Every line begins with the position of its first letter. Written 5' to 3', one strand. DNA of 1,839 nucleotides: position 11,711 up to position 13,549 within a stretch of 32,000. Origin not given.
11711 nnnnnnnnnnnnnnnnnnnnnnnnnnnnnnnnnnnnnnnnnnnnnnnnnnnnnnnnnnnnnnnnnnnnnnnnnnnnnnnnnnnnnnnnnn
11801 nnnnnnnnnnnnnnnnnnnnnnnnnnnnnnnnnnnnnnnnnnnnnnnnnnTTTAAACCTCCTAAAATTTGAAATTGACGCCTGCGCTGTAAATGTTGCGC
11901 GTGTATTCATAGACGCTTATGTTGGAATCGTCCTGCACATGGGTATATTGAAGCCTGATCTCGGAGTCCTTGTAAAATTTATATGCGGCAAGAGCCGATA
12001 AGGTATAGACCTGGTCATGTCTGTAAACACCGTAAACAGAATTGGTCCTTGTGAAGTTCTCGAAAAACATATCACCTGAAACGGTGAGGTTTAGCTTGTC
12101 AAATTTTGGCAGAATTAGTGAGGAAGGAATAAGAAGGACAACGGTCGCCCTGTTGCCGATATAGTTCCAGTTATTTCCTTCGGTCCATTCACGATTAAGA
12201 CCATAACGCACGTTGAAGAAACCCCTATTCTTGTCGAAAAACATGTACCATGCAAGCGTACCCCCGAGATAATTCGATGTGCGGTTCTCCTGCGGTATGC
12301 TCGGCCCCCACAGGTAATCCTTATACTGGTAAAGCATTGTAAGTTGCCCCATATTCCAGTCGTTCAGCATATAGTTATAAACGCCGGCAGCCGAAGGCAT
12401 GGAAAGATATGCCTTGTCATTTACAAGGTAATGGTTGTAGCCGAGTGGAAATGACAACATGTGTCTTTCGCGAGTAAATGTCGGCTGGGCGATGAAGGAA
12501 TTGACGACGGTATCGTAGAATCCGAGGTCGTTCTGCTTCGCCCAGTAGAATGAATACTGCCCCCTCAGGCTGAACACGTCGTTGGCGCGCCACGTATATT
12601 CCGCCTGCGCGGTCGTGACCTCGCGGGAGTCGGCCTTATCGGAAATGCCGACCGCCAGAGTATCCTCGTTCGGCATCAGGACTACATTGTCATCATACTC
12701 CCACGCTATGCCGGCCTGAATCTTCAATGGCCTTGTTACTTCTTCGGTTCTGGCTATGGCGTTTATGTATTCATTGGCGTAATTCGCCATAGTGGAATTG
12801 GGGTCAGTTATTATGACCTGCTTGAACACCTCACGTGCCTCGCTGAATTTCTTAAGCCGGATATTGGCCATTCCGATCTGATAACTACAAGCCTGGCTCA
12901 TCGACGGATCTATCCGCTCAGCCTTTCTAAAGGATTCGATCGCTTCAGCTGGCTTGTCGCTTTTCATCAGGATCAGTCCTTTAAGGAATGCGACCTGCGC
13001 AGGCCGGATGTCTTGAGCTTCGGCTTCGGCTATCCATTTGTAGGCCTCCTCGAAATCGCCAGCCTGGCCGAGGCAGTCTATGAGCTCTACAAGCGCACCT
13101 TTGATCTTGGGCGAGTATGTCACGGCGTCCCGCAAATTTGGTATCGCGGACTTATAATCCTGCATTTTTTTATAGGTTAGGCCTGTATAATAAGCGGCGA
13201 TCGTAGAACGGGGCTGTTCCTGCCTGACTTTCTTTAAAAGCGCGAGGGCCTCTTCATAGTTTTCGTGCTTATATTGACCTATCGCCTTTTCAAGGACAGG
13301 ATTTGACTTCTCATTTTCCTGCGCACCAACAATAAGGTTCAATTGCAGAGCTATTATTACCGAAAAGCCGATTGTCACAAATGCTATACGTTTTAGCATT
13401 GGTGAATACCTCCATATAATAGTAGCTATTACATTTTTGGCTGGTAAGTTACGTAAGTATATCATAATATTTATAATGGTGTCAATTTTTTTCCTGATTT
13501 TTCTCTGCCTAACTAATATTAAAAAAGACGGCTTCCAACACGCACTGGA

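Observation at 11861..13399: TPR + ~14-strand beta-barrel outer-membrane protein with Slam / type-11-secretion-like architecture, flanked by secreted proteins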

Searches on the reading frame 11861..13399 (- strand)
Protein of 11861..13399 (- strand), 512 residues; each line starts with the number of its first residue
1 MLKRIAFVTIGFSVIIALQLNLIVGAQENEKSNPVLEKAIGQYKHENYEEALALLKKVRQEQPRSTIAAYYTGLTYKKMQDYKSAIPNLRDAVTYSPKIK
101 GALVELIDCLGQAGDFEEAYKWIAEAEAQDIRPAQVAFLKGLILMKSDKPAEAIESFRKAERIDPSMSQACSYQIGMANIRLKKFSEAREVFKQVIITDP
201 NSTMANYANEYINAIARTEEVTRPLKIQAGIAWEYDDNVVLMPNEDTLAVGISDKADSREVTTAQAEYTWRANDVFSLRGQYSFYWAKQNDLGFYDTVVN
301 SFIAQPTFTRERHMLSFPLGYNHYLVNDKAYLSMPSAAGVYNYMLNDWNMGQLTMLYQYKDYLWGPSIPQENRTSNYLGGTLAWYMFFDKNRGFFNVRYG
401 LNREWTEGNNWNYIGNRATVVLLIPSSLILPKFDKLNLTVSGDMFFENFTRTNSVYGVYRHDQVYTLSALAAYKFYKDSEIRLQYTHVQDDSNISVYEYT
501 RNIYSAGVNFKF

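Call 3: search_protein_families(library=pfam, proteins=[window:11861-13399:-], max_evalue=1)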
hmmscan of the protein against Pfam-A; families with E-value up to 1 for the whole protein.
window:11861-13399:- (512 aa): 33 families (the best 25 are shown)
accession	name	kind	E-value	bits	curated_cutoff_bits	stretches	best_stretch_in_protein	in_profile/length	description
PF07719.23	TPR_2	-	2.5e-19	68.2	27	4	135-166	2-33/34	Tetratricopeptide repeat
PF14559.12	TPR_19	-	2.4e-16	60.2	25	3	79-130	4-55/68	Tetratricopeptide repeat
PF00515.34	TPR_1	-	2.1e-15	56.3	27.8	3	138-166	5-33/34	Tetratricopeptide repeat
PF13432.12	TPR_16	-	1.8e-14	54.3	32.7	3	73-129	4-60/65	Tetratricopeptide repeat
PF13181.12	TPR_8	-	2.2e-14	52.8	25.7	3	134-166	1-33/34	Tetratricopeptide repeat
PF12895.13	ANAPC3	-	2e-13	50.8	27.2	3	80-159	3-81/82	Anaphase-promoting complex, cyclosome, subunit 3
PF13174.12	TPR_6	-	2.3e-10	40.9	26.3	1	172-202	3-33/33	Tetratricopeptide repeat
PF13428.12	TPR_14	-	6.2e-09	36.1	23.5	0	173-205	5-37/44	Tetratricopeptide repeat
PF25064.1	ARM_TT21_5th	-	1.2e-08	35.6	27.8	1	75-174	11-111/117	TT21 fifth ARM repeats domain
PF14853.12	Fis1_TPR_C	-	2.3e-07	31.3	25.3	2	171-202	3-34/53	Fis1 C-terminal tetratricopeptide repeat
PF13424.12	TPR_12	-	3.6e-07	30.7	30.1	1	46-94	24-73/77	Tetratricopeptide repeat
PF21545.3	T7SS_EccA1_N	-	9.7e-07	28.8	27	1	39-167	106-238/272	T7SS, ESX-1 secretion system protein EccA1, N-terminal domain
PF25063.1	ARM_TT21_C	-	1.4e-06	28.8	35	2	41-96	104-159/209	Tetratricopeptide repeat protein 21 C-terminal ARM domain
PF23300.3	HEAT_Nup120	-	2.5e-05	24.6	29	0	26-132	39-157/170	Nucleoporin Nup120, HEAT repeats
PF12569.14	NatA_aux_su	-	3e-05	23.6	33.3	1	31-130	153-256/515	N-terminal acetyltransferase A, auxiliary subunit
PF24575.1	TPR_Slam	-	9.4e-05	23.2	35.2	1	27-113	10-94/104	Surface lipoprotein assembly modifier, N-terminal TPR repeats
PF10082.15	BBP2_2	-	0.00017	21.1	23.7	1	452-512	317-378/378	Putative beta-barrel porin 2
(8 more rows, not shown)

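Call 4: search_protein_families(library=ncbifam, proteins=[window:11861-13399:-], max_evalue=1)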
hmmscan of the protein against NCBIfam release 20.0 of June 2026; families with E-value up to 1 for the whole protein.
window:11861-13399:- (512 aa): 34 families (the best 25 are shown)
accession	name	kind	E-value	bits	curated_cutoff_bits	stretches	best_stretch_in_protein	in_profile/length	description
NF040959.1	MamA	equivalog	2e-18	66.6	200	2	26-97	65-136/204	magnetosome protein MamA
TIGR02917.1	PEP_TPR_lipo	equivalog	1.4e-16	59.6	312.2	1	44-206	375-538/899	XrtA/PEP-CTERM system TPR-repeat protein PrsT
TIGR02795.1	tol_pal_ybgF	equivalog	3e-09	37.5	90.1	2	37-124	7-100/119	tol-pal system protein YbgF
NF008757.0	PRK11788.1-5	equivalog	1.5e-07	30.9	363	2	37-167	185-315/388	lipopolysaccharide assembly protein LapB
TIGR02552.1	LcrH_SycD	equivalog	2.7e-07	30.4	104.8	2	32-126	18-112/136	SycD/LcrH family type III secretion system chaperone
TIGR02521.1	type_IV_pilW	equivalog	8.3e-07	28.8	154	1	72-207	37-173/234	type IV pilus biogenesis/stability protein PilW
NF047371.1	FlcA_CTERM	equivalog_domain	2.7e-06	26.1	300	2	42-118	317-403/646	periplasmic flagellar collar protein FlcA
TIGR03302.1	OM_YfiO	subfamily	1.9e-05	24.3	81.4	1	126-221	25-121/239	outer membrane protein assembly factor BamD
NF047507.1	TPR_BatC_Lepto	exception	2.4e-05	23.9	175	2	39-102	65-132/214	TPR repeat-containing protein BatC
TIGR00756.2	PPR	repeat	2.5e-05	24.1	20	1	106-133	6-33/35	pentatricopeptide repeat protein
TIGR00540.1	TPR_hemY_coli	hypoth_equivalog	2.9e-05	23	142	2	31-121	291-380/385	heme biosynthesis-associated TPR protein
TIGR03014.2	EpsL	equivalog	6.2e-05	22.2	275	2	442-512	314-385/385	XrtB/PEP-CTERM-associated polysaccharide biosynthesis outer membrane protein EpsL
TIGR03922.1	T7SS_EccA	equivalog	0.00031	19.4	466.65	1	110-218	81-193/557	type VII secretion AAA-ATPase EccA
NF058541.1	SusR_regulator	equivalog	0.00067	19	480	1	29-126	162-267/515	SusR family glycan utilization regulator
TIGR00990.1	3a0801s09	subfamily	0.0011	17.6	757.25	1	45-200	307-464/615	mitochondrial import receptor subunit TOM70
TIGR03016.1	pepcterm_hypo_1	hypoth_equivalog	0.0012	17.9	90.85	1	449-512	419-477/477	TIGR03016 family PEP-CTERM system-associated outer membrane protein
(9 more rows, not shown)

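Call 24: predict_structure(alignment_id=A1)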
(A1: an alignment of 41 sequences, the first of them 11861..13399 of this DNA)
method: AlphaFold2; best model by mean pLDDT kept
length: 512 residues; sequences in the alignment: 41
mean_pLDDT: 89.2   pTM: 0.59
mean pLDDT of the five models: 89.2, 88.8, 86.9, 86.3, 85.8
residues with pLDDT >= 90: 334; 70-90: 139; 50-70: 36; < 50: 3
segments of 3 or more residues with pLDDT < 50: 27-29
pLDDT, mean of each block of 10 residues (from residue 1): 68 81 53 83 95 94 91 95 96 88 94 94 93 94 95 97 94 96 90 90 87 78 83 85 59 72 94 89 93 82 96 95 92 97 95 97 88 94 94 94 92 95 89 87 95 85 96 88 95 85 94 86
secondary structure, 60 per line:
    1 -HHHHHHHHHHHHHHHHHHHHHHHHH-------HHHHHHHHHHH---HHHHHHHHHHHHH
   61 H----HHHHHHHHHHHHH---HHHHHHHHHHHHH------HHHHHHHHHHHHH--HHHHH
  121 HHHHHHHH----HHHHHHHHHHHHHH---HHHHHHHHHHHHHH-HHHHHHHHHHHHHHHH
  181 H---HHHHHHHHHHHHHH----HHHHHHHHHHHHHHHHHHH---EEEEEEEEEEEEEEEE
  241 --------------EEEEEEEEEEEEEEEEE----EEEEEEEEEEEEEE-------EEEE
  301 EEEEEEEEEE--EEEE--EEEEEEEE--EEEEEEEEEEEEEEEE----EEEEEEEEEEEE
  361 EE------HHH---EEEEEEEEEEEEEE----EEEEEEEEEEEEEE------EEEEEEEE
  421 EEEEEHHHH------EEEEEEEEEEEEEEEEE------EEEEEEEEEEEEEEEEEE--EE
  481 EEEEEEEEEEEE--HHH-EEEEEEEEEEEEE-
elements in order: H2-26 H34-44 H48-61 H66-78 H82-94 H101-113 H116-128 H133-146 H150-163 H165-181 H185-198 H203-221 E225-240 E255-271 E276-289 E297-310 E313-316 E319-326 E329-344 E349-362 E375-388 E393-406 E413-425 H426-429 E436-452 E459-476 E479-492 E499-511

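Call 30: fold_search(model_id=the predicted structure, library=pdb)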
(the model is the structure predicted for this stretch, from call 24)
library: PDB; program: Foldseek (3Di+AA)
matches with E <= 10: 1638; with E <= 0.001: 808
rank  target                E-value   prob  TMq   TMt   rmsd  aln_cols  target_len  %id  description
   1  9b8a                  7.1e-12  1.00  0.33  0.31  16.2       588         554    9  Cryo-EM structure of E. coli cellulose synthase subunit C (released 2025-02-19)
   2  9b8h_A                6.6e-11  1.00  0.39  0.36  11.5       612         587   10  Cryo-EM structure of E. coli cellulose synthase subunit C with cellotetraose (released 2025-02-19)
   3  3sy9_C                2.8e-10  1.00  0.31  0.41  13.1       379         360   10  Crystal structure of Pseudomonas aeruginosa OccD2 (OpdC) (released 2012-02-08)
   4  9h80_M                2.9e-10  1.00  0.34  0.41  11.4       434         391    9  Structure of the outer membrane exopolysaccharide transporter PelBC (released 2025-06-11)
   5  3sy9_D                3.3e-10  1.00  0.31  0.41  13.1       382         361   11  Crystal structure of Pseudomonas aeruginosa OccD2 (OpdC) (released 2012-02-08)
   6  9qhc_B                6.6e-10  1.00  0.32  0.58   4.6       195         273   28  Crystal structure of 8-repeat CTPR protein with eliminated coordination sites (released 2025-10-22)
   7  8chy                  7.8e-10  1.00  0.32  0.58   4.8       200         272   26  Crystal structure of an 8-repeat consensus TPR superhelix with Zinc. (released 2024-02-21)
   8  9qhc_A                1.2e-09  1.00  0.32  0.57   4.7       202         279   27  Crystal structure of 8-repeat CTPR protein with eliminated coordination sites (released 2025-10-22)
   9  4d51                  1.4e-09  1.00  0.39  0.58   5.5       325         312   11  Crystal structure of CymA from Klebsiella oxytoca (released 2015-06-03)
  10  4v3g_A                1.6e-09  1.00  0.38  0.53   6.3       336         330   13  Crystal structure of CymA from Klebsiella oxytoca (released 2015-06-03)
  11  3sy9_A                2.8e-09  1.00  0.31  0.41  12.2       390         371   10  Crystal structure of Pseudomonas aeruginosa OccD2 (OpdC) (released 2012-02-08)
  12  3sy9_B                3.3e-09  1.00  0.31  0.41  11.5       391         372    9  Crystal structure of Pseudomonas aeruginosa OccD2 (OpdC) (released 2012-02-08)
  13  3sy7                  4.1e-09  1.00  0.29  0.37  12.3       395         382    9  Improved crystal structure of Pseudomonas aeruginosa OprD (released 2012-02-08)
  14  4v3g_B                5.2e-09  1.00  0.39  0.56   6.4       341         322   12  Crystal structure of CymA from Klebsiella oxytoca (released 2015-06-03)
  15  4v3h_B                5.5e-09  1.00  0.38  0.57   6.1       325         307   13  Crystal structure of CymA from Klebsiella oxytoca (released 2015-06-03)
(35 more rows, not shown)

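Call 31: find_related_loci(query=A1, collection=genome_contigs, flank=9000)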
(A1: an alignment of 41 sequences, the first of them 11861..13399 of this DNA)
Query A1 (512 aa) in genome_contigs; peptide patterns used: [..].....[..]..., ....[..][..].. (x = any residue, [..] = any of these).
148 stretches matched a pattern; 124 encode a relative of the query (tblastn E <= 1e-3); the best 80 are kept; 80 distinct loci.
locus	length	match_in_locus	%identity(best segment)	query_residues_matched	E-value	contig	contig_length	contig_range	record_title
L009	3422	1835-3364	56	1-512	0e+0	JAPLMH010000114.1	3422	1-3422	MAG: Candidatus Omnitrophota bacterium isolate LacPavin_0920_WC70_MAG_48_9 LacPavin_0920_WC70_scaffold_738477, whole gen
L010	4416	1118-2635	57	2-512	0e+0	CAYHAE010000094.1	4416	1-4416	MAG TPA_asm: uncultured Planctomycetia bacterium isolate ERP119294_co1_439 genome assembly, contig: NODE_33161_length_44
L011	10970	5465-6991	56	2-512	0e+0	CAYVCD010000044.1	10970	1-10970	MAG TPA_asm: uncultured Planctomycetia bacterium isolate SRP178699_co1_431 genome assembly, contig: NODE_8151_length_109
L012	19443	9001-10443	58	26-512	0e+0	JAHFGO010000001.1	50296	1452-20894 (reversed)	MAG: Candidatus Omnitrophota bacterium isolate nzgw317 NODE_154_length_50297_cov_3.265246, whole genome shotgun sequence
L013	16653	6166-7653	58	12-512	0e+0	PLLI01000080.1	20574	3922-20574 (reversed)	MAG: Candidatus Omnitrophota bacterium isolate fen_1322 73.20120800_E3X.45_contig_13262, whole genome shotgun sequence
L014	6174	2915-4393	58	14-512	0e+0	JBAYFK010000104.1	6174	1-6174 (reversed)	MAG: Candidatus Omnitrophota bacterium isolate SO_2016_GW1_1 scaffold24408_OW334_2016, whole genome shotgun sequence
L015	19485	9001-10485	54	12-512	0e+0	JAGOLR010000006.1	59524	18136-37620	MAG: Candidatus Omnitrophota bacterium isolate Go_SlDig_bin_236 Go_SlDig_1258_length_59524_cov_5.235870, whole genome sh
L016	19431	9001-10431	60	30-512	0e+0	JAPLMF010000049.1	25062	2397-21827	MAG: Candidatus Omnitrophota bacterium isolate LacPavin_0419_WC70L_MAG_47_7 LacPavin_0419_WC70L_scaffold_32062, whole ge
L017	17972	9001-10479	57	14-512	0e+0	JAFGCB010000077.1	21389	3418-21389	MAG: Candidatus Omnitrophota bacterium isolate Zod_Metabat.1076 k87_14941928, whole genome shotgun sequence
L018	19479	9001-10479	54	5-512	0e+0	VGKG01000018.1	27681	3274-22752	MAG: Candidatus Omnitrophota bacterium isolate M_DeepCast_200m_m2_189 M_DeepCast_200m_m2_189_Ga0194113_10002048, whole g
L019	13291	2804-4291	52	8-512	1e-177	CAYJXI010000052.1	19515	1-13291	MAG TPA_asm: uncultured Planctomycetales bacterium isolate ERP125453_co1_481 genome assembly, contig: NODE_2752_length_1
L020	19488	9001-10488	50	13-512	1e-172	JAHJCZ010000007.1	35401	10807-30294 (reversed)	MAG: Candidatus Omnitrophota bacterium isolate Modern_marine.mb.324 Modern_marine.mb.324_k141_102593, whole genome shotg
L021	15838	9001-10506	50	7-512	1e-172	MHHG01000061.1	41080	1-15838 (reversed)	MAG: Omnitrophica WOR_2 bacterium RIFOXYA2_FULL_38_17 rifoxya2_full_scaffold_663, whole genome shotgun sequence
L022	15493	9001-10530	49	2-512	8e-172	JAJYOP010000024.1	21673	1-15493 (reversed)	MAG: bacterium isolate DBS2-5.bin57 NODE_2217_length_21673_cov_5.258517, whole genome shotgun sequence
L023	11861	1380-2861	49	12-512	5e-165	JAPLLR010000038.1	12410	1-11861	MAG: Candidatus Omnitrophota bacterium isolate LacPavin_0920_SED3_MAG_45_14 LacPavin_0920_SED3_scaffold_1891743, whole g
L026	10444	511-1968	51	23-512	5e-162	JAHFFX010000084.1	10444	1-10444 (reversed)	MAG: Candidatus Omnitrophota bacterium isolate nzgw301 NODE_12354_length_10445_cov_3.176676, whole genome shotgun sequen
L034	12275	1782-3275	41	2-512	9e-138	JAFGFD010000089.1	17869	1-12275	MAG: Candidatus Omnitrophota bacterium isolate Zod_Metabat.1290 k87_7345448, whole genome shotgun sequence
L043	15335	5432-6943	40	1-512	3e-124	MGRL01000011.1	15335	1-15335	MAG: Deltaproteobacteria bacterium RIFCSPHIGHO2_02_FULL_43_33 rifcsphigho2_02_scaffold_12434, whole genome shotgun seque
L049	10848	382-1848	38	22-512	5e-112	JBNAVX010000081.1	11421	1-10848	MAG: Thermodesulfovibrionales bacterium isolate Kamch4342-D-MF-049 bin31.fa-81, whole genome shotgun sequence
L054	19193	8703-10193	37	31-512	2e-104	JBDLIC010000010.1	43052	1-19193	MAG: Nitrospirota bacterium isolate MAG011 MAG011_10, whole genome shotgun sequence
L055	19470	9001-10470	37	12-512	2e-103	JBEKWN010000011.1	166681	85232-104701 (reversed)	MAG: Thermodesulfobacteriota bacterium isolate SPRUCE 629 SPRUCE_629_11, whole genome shotgun sequence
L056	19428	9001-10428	37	32-512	3e-103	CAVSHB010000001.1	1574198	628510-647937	MAG: uncultured Nitrospiraceae bacterium isolate MFD01476.bin.1.136 genome assembly, contig: contig_11828, whole genome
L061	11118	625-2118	35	1-512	5e-100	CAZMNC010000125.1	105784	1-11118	MAG TPA_asm: uncultured Desulfobacterales bacterium isolate binchicken_co219_457 genome assembly, contig: k141_938934, w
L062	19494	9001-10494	34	3-512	1e-99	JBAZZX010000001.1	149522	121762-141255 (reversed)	MAG: Thermodesulfovibrionales bacterium isolate SO_2017_GW3_27 scaffold_135_c1_OW296A_2017, whole genome shotgun sequenc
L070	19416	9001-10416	33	36-512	3e-91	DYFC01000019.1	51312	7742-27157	MAG TPA_asm: Nitrospira japonica isolate Tomsk_35_41 Tomsk_k141_29003, whole genome shotgun sequence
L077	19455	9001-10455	33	33-512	4e-80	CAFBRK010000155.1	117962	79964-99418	Olavius algarvensis associated proteobacterium Delta 3 isolate mag3:49deedb4-927c-43a8-ad40-04e63e16f3c8 genome assembly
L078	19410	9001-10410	29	36-512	4e-73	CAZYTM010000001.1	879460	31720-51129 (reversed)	MAG TPA_asm: uncultured Geobacteraceae bacterium isolate SRP302447_co2_358 genome assembly, contig: NODE_12_length_87946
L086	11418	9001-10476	27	1-510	6e-56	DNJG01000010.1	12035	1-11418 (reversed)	MAG TPA_asm: Nitrospinota bacterium isolate UBA9963 contig_15440, whole genome shotgun sequence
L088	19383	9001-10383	26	42-512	7e-52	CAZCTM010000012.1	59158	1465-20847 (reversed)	MAG TPA_asm: uncultured Zetaproteobacteria bacterium isolate SRP216583_co1_172 genome assembly, contig: NODE_241_length_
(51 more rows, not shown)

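Call 32: search_protein_families(library=pfam, alignment_id=A1, max_evalue=1)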
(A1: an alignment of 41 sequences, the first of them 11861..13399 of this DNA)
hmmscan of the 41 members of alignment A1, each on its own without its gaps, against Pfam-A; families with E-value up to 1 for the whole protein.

A. member 1, window:11861-13399:- (512 aa): 33 families (the best 25 are shown)
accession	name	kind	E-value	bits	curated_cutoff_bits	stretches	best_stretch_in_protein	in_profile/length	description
PF07719.23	TPR_2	-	2.5e-19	68.2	27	4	135-166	2-33/34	Tetratricopeptide repeat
PF14559.12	TPR_19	-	2.4e-16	60.2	25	3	79-130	4-55/68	Tetratricopeptide repeat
PF00515.34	TPR_1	-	2.1e-15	56.3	27.8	3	138-166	5-33/34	Tetratricopeptide repeat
PF13432.12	TPR_16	-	1.8e-14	54.3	32.7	3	73-129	4-60/65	Tetratricopeptide repeat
PF13181.12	TPR_8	-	2.2e-14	52.8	25.7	3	134-166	1-33/34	Tetratricopeptide repeat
PF12895.13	ANAPC3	-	2e-13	50.8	27.2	3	80-159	3-81/82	Anaphase-promoting complex, cyclosome, subunit 3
PF13174.12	TPR_6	-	2.3e-10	40.9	26.3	1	172-202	3-33/33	Tetratricopeptide repeat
PF13428.12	TPR_14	-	6.2e-09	36.1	23.5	0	173-205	5-37/44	Tetratricopeptide repeat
PF25064.1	ARM_TT21_5th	-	1.2e-08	35.6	27.8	1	75-174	11-111/117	TT21 fifth ARM repeats domain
PF14853.12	Fis1_TPR_C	-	2.3e-07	31.3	25.3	2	171-202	3-34/53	Fis1 C-terminal tetratricopeptide repeat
PF13424.12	TPR_12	-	3.6e-07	30.7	30.1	1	46-94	24-73/77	Tetratricopeptide repeat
PF21545.3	T7SS_EccA1_N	-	9.7e-07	28.8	27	1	39-167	106-238/272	T7SS, ESX-1 secretion system protein EccA1, N-terminal domain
PF25063.1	ARM_TT21_C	-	1.4e-06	28.8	35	2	41-96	104-159/209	Tetratricopeptide repeat protein 21 C-terminal ARM domain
PF23300.3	HEAT_Nup120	-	2.5e-05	24.6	29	0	26-132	39-157/170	Nucleoporin Nup120, HEAT repeats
PF12569.14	NatA_aux_su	-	3e-05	23.6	33.3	1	31-130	153-256/515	N-terminal acetyltransferase A, auxiliary subunit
PF24575.1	TPR_Slam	-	9.4e-05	23.2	35.2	1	27-113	10-94/104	Surface lipoprotein assembly modifier, N-terminal TPR repeats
PF10082.15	BBP2_2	-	0.00017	21.1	23.7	1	452-512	317-378/378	Putative beta-barrel porin 2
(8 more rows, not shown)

B. families by the number of members that match (of 41 scanned): 77 families (the first 25 are shown)
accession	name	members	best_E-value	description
PF07719.23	TPR_2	41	1.4e-20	Tetratricopeptide repeat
PF00515.34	TPR_1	41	1.5e-18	Tetratricopeptide repeat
PF13432.12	TPR_16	41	1.8e-17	Tetratricopeptide repeat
PF14559.12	TPR_19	41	2.4e-16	Tetratricopeptide repeat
PF13181.12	TPR_8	41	1.9e-15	Tetratricopeptide repeat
PF12895.13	ANAPC3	41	5.8e-15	Anaphase-promoting complex, cyclosome, subunit 3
PF13174.12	TPR_6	41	1e-11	Tetratricopeptide repeat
PF25064.1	ARM_TT21_5th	41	8.1e-11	TT21 fifth ARM repeats domain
PF13428.12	TPR_14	41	4e-10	Tetratricopeptide repeat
PF25063.1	ARM_TT21_C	40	2.6e-09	Tetratricopeptide repeat protein 21 C-terminal ARM domain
PF14853.12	Fis1_TPR_C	40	3.7e-08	Fis1 C-terminal tetratricopeptide repeat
PF10082.15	BBP2_2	40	1.3e-06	Putative beta-barrel porin 2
PF13414.12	TPR_11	39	1.4e-10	TPR repeat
PF13424.12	TPR_12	39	1.7e-10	Tetratricopeptide repeat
PF24575.1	TPR_Slam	38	2.5e-05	Surface lipoprotein assembly modifier, N-terminal TPR repeats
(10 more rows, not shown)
